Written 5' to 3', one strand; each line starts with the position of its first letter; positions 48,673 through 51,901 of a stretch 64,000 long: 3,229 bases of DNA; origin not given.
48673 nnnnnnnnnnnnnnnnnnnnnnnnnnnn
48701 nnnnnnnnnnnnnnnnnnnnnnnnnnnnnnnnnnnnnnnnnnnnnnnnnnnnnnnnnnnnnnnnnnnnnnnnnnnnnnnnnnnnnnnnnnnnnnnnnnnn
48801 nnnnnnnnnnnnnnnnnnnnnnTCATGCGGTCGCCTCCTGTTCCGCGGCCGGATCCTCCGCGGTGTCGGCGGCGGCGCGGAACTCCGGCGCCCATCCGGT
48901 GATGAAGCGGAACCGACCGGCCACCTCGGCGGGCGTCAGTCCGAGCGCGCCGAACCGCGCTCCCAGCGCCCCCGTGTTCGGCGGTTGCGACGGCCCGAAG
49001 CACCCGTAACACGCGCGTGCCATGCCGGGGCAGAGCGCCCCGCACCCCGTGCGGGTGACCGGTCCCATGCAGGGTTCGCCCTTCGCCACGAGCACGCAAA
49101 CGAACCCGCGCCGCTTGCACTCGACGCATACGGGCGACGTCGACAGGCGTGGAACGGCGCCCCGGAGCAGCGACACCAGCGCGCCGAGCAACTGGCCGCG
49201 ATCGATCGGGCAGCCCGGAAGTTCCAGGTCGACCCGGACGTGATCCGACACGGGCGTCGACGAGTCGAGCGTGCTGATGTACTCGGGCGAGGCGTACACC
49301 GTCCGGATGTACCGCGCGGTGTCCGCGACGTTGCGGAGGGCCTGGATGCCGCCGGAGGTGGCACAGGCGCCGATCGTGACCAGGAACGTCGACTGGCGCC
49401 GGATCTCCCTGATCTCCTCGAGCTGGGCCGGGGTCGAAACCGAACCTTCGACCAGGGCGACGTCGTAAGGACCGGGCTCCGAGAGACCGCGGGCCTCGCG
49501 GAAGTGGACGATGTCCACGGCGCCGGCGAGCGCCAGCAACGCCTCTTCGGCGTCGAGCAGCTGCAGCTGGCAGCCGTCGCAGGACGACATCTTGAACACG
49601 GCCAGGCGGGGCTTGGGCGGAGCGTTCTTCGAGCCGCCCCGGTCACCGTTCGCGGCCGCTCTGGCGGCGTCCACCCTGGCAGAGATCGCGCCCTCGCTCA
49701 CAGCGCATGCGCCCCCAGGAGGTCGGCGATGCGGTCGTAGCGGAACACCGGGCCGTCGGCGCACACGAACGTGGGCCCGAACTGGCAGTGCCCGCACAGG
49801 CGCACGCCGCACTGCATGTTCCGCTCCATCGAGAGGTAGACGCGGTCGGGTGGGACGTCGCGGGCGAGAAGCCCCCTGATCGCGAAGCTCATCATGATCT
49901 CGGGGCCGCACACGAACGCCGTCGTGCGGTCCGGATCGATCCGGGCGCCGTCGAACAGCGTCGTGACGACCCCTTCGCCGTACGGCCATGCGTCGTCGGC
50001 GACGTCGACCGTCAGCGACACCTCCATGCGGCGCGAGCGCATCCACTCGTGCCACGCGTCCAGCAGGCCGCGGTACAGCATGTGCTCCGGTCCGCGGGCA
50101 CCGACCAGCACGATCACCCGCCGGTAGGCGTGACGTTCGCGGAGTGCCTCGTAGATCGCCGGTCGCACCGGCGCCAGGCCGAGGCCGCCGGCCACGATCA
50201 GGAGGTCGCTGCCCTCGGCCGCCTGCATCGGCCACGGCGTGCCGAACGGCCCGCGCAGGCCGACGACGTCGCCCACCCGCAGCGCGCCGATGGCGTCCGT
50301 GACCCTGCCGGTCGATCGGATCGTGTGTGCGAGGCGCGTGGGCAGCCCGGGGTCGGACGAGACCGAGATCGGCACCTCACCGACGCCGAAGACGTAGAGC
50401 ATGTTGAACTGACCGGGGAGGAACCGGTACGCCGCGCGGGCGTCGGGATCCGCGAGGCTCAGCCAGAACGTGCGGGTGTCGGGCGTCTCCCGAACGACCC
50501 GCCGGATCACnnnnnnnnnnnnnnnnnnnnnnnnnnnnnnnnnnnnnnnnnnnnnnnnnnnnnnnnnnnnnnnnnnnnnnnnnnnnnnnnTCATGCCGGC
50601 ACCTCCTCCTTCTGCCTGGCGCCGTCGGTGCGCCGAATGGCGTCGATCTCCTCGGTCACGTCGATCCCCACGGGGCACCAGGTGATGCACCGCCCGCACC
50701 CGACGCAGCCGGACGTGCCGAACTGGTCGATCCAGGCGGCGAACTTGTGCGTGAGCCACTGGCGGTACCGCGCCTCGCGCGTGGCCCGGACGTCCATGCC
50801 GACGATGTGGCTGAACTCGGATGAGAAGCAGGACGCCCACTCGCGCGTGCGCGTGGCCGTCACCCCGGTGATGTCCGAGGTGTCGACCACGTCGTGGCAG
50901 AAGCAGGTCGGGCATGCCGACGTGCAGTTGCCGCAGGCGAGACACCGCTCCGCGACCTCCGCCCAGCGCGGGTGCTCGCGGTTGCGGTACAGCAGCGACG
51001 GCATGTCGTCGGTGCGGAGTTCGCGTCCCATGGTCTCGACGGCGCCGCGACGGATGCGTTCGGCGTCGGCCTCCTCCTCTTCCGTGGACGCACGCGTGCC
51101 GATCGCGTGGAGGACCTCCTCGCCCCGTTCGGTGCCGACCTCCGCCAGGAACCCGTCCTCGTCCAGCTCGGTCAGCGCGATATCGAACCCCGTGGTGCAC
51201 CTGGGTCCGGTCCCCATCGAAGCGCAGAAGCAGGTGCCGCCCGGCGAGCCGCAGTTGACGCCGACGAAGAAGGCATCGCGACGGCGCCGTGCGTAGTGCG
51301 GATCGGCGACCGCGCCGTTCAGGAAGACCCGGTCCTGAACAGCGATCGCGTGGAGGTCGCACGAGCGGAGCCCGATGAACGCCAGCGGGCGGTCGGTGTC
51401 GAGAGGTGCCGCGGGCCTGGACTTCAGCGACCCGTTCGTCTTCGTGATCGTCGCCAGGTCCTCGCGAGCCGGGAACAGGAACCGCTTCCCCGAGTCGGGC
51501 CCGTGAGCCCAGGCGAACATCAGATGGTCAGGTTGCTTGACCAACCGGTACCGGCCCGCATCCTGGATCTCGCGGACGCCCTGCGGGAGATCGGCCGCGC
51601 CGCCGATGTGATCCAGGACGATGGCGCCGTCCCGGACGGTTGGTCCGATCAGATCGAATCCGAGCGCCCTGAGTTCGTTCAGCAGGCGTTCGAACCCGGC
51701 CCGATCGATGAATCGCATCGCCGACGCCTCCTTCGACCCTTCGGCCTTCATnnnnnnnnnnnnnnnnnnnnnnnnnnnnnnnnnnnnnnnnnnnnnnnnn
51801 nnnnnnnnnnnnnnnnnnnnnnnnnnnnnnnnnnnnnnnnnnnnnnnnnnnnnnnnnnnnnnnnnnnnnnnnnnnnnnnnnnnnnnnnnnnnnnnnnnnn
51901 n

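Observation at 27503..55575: Recurring 14-bp inverted repeat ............(C/A)C at -60 to -90 of at least seven genes: a candidate DosR-like regulon encoded next to its own DosS/DosR pair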

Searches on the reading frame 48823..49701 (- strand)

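Call 9: search_protein_families(library=pfam, proteins=[window:48823-49701:-])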
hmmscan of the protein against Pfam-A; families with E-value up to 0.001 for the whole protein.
window:48823-49701:- (292 aa): 1 family
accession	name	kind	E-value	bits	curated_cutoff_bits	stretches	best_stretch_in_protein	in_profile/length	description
PF01058.29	Oxidored_q6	-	7.2e-24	84.4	27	1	41-177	1-127/128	NADH ubiquinone oxidoreductase, 20 Kd subunit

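Call 64: search_protein_families(library=ncbifam, proteins=[window:48823-49701:-], max_evalue=0.00001)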
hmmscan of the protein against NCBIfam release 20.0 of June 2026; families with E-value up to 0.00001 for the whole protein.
window:48823-49701:- (292 aa): 4 families
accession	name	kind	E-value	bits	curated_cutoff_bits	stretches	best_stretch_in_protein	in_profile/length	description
NF040831.1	sulfhyd_ShyD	equivalog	2.7e-49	167.9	460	1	32-242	2-212/240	NAD(P)-dependent hydrogenase/sulfhydrogenase 2 subunit delta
NF040836.1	sulfhyd_HydD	equivalog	4.9e-49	166.9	500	1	31-272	6-249/261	NADPH-dependent hydrogenase/sulfhydrogenase 1 subunit delta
NF045875.1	F420_non_VhuG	exception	1e-30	107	450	1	30-237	4-239/286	F420-non-reducing hydrogenase subunit VhuG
TIGR03294.1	FrhG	equivalog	1.7e-17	63.9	245.5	1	31-196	2-158/228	coenzyme F420 hydrogenase subunit gamma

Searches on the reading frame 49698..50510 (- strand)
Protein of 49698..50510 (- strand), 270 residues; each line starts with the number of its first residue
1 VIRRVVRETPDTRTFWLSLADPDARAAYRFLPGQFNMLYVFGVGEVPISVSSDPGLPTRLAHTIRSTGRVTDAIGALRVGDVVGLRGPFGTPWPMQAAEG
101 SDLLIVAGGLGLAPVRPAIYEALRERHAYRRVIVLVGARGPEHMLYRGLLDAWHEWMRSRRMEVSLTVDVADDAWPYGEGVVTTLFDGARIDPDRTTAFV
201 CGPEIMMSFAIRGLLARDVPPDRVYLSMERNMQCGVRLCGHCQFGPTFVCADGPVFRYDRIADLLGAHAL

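Call 9: search_protein_families(library=pfam, proteins=[window:49698-50510:-])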
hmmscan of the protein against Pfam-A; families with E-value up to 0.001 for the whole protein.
window:49698-50510:- (270 aa): 2 families
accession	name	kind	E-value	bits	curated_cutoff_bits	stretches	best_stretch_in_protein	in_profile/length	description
PF00175.26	NAD_binding_1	-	4e-12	47.2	22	1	106-210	2-107/109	Oxidoreductase NAD-binding domain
PF10418.14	DHODB_Fe-S_bind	-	1.3e-07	31.6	23.9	1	229-261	1-40/41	Iron-sulfur cluster binding domain of dihydroorotate dehydrogenase B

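Call 64: search_protein_families(library=ncbifam, proteins=[window:49698-50510:-], max_evalue=0.00001)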
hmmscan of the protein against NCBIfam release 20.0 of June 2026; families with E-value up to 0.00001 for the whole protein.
window:49698-50510:- (270 aa): 22 families
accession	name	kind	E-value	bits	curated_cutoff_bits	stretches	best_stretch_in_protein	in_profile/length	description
NF006220.0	PRK08345.1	subfamily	3.2e-63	213.7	395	1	4-261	17-287/294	cytochrome-c3 hydrogenase subunit gamma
NF040830.1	sulfhyd_ShyC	equivalog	6.6e-54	183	600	1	7-258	16-278/288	NAD(P)-dependent hydrogenase/sulfhydrogenase 2 subunit gamma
NF040835.1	sulfhyd_HydG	equivalog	2.1e-47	161.8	650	1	4-261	24-284/292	NADPH-dependent hydrogenase/sulfhydrogenase 1 subunit gamma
TIGR02911.1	sulfite_red_B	equivalog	6.3e-47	159.9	288.6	1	31-260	32-255/261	anaerobic sulfite reductase subunit AsrB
NF000796.0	PRK00054.1-1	equivalog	6.6e-43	146.8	224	1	2-266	8-241/254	dihydroorotate dehydrogenase electron transfer subunit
NF000798.0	PRK00054.1-3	equivalog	2.3e-18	66.7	219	1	30-259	31-240/244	dihydroorotate dehydrogenase electron transfer subunit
NF004862.0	PRK06222.1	subfamily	1.5e-14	54.2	220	1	26-257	24-244/281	sulfide/dihydroorotate dehydrogenase-like FAD/NAD-binding protein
NF000799.0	PRK00054.1-4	equivalog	1.7e-14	53.5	314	1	60-261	67-256/258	dihydroorotate dehydrogenase electron transfer subunit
NF009414.0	PRK12778.1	equivalog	3.2e-14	52.1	1103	1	25-259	23-246/752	bifunctional dihydroorotate dehydrogenase B NAD binding subunit/NADPH-dependent glutamate synthase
NF040810.1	BenC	equivalog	1.9e-12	47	430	1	14-223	119-324/333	benzoate 1,2-dioxygenase electron transfer component BenC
TIGR01941.1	nqrF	equivalog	1.9e-12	46.9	295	1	67-216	239-389/405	NADH:ubiquinone reductase (Na(+)-transporting) subunit F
NF045803.1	MethMoxFADbindMmoC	equivalog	4.9e-12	45.3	500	1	19-226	128-337/343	aromatic/alkene monooxygenase hydroxylase FAD-binding subunit MmoC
NF058606.1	GlBtMonoRdsGbcB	equivalog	5e-10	38.8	500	1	4-216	20-233/362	glycine betaine monooxygenase reductase subunit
NF000797.0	PRK00054.1-2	equivalog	1.2e-09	37.9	270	1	47-259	62-263/267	dihydroorotate dehydrogenase electron transfer subunit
NF008822.0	PRK11872.1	equivalog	3e-09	36.4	402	1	16-225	123-331/341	anthranilate 1,2-dioxygenase electron transfer component AntC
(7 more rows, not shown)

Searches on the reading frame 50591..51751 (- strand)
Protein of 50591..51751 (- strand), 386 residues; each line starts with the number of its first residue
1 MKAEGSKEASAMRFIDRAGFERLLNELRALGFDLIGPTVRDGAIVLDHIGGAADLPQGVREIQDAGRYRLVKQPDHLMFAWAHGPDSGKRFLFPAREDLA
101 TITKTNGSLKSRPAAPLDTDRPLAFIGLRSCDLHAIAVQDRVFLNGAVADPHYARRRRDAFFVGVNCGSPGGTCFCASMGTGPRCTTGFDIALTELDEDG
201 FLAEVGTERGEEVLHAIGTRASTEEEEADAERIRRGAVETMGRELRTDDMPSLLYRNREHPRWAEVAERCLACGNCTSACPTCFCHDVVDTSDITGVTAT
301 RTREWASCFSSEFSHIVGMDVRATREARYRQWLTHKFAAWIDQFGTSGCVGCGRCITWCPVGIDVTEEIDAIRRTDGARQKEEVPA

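Call 9: search_protein_families(library=pfam, proteins=[window:50591-51751:-])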
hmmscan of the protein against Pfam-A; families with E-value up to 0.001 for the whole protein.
window:50591-51751:- (386 aa): 12 families
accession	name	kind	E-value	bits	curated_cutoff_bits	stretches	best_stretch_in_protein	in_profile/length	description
PF17179.9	Fer4_22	-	7.2e-31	107.3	27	1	269-363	1-95/95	4Fe-4S dicluster domain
PF12838.12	Fer4_7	-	8.2e-09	36.2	27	0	343-363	32-52/52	4Fe-4S dicluster domain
PF13237.11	Fer4_10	-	3e-08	33.9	25.5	1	346-368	6-28/53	4Fe-4S dicluster domain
PF13534.11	Fer4_17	-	1.5e-07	32.3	22.2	0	257-282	33-58/61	4Fe-4S dicluster domain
PF13183.11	Fer4_8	-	2.2e-07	31.7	27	1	267-363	2-68/68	4Fe-4S dicluster domain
PF12797.12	Fer4_2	-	3.2e-07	30.3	24.5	0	267-282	7-22/22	4Fe-4S binding domain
PF25160.1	LdpA_Fe-S-bd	-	1.7e-06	28.1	27.6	1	346-362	25-41/49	LdpA Fe-S cluster-binding domain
PF13187.11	Fer4_9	-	1.7e-05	25.2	27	0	269-362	1-50/52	4Fe-4S dicluster domain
PF00037.32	Fer4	-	2.4e-05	24.4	21.1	0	267-282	5-20/24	4Fe-4S binding domain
PF14697.11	Fer4_21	-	3e-05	24.5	35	0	347-361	39-53/59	4Fe-4S dicluster domain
PF13746.11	Fer4_18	-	6.9e-05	23.5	27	0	341-368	53-80/114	4Fe-4S dicluster domain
PF13484.11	Fer4_16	-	9.4e-05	23.6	30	0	349-363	2-16/66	4Fe-4S double cluster binding domain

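Call 46: find_related_loci(query=window:50591-51751:-, collection=metagenome_contigs, flank=4000)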
Query window:50591-51751:- (386 aa) in metagenome_contigs; peptide patterns used: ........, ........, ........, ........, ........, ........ (x = any residue, [..] = any of these).
600 stretches matched a pattern (row limit reached: there are more); 359 encode a relative of the query (tblastn E <= 1e-3); the best 80 are kept; 80 distinct loci.
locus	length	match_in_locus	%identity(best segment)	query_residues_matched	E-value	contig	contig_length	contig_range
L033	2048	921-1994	69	12-377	1e-170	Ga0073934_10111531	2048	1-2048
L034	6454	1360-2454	65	8-378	3e-157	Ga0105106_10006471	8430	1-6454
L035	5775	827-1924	65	5-377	2e-157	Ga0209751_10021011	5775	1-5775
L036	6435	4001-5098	65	10-386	5e-155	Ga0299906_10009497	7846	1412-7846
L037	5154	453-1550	65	10-386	2e-157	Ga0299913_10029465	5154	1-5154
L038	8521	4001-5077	64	12-377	5e-153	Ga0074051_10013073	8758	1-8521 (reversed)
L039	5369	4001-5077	64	12-377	6e-153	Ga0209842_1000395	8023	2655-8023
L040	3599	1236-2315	63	11-377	6e-158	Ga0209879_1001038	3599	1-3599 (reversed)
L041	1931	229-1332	65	12-383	2e-164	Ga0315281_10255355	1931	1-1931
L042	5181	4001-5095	63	7-377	5e-152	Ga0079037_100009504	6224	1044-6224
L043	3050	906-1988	64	12-377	6e-155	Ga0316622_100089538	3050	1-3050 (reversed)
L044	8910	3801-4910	62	12-384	2e-147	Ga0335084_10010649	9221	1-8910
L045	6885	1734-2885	62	2-383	4e-147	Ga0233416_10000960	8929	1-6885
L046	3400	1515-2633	63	10-386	1e-152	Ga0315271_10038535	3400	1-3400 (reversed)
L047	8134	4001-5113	61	12-386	2e-143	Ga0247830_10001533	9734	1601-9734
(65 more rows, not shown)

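Call 64: search_protein_families(library=ncbifam, proteins=[window:50591-51751:-], max_evalue=0.00001)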
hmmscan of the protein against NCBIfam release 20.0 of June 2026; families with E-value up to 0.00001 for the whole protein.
window:50591-51751:- (386 aa): 3 families
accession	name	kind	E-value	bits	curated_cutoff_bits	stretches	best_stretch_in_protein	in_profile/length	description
NF040829.1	sulfhyd_ShyB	equivalog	3.7e-47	160.9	690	1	88-374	56-331/334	NAD(P)-dependent hydrogenase/sulfhydrogenase 2 subunit beta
NF040833.1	sulfhyd_HydB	equivalog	4.4e-45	154.1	750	1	75-372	44-335/367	NADPH-dependent hydrogenase/sulfhydrogenase 1 subunit beta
TIGR02910.1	sulfite_red_A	equivalog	1.3e-38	133.1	323.15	1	93-370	60-324/334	anaerobic sulfite reductase subunit AsrA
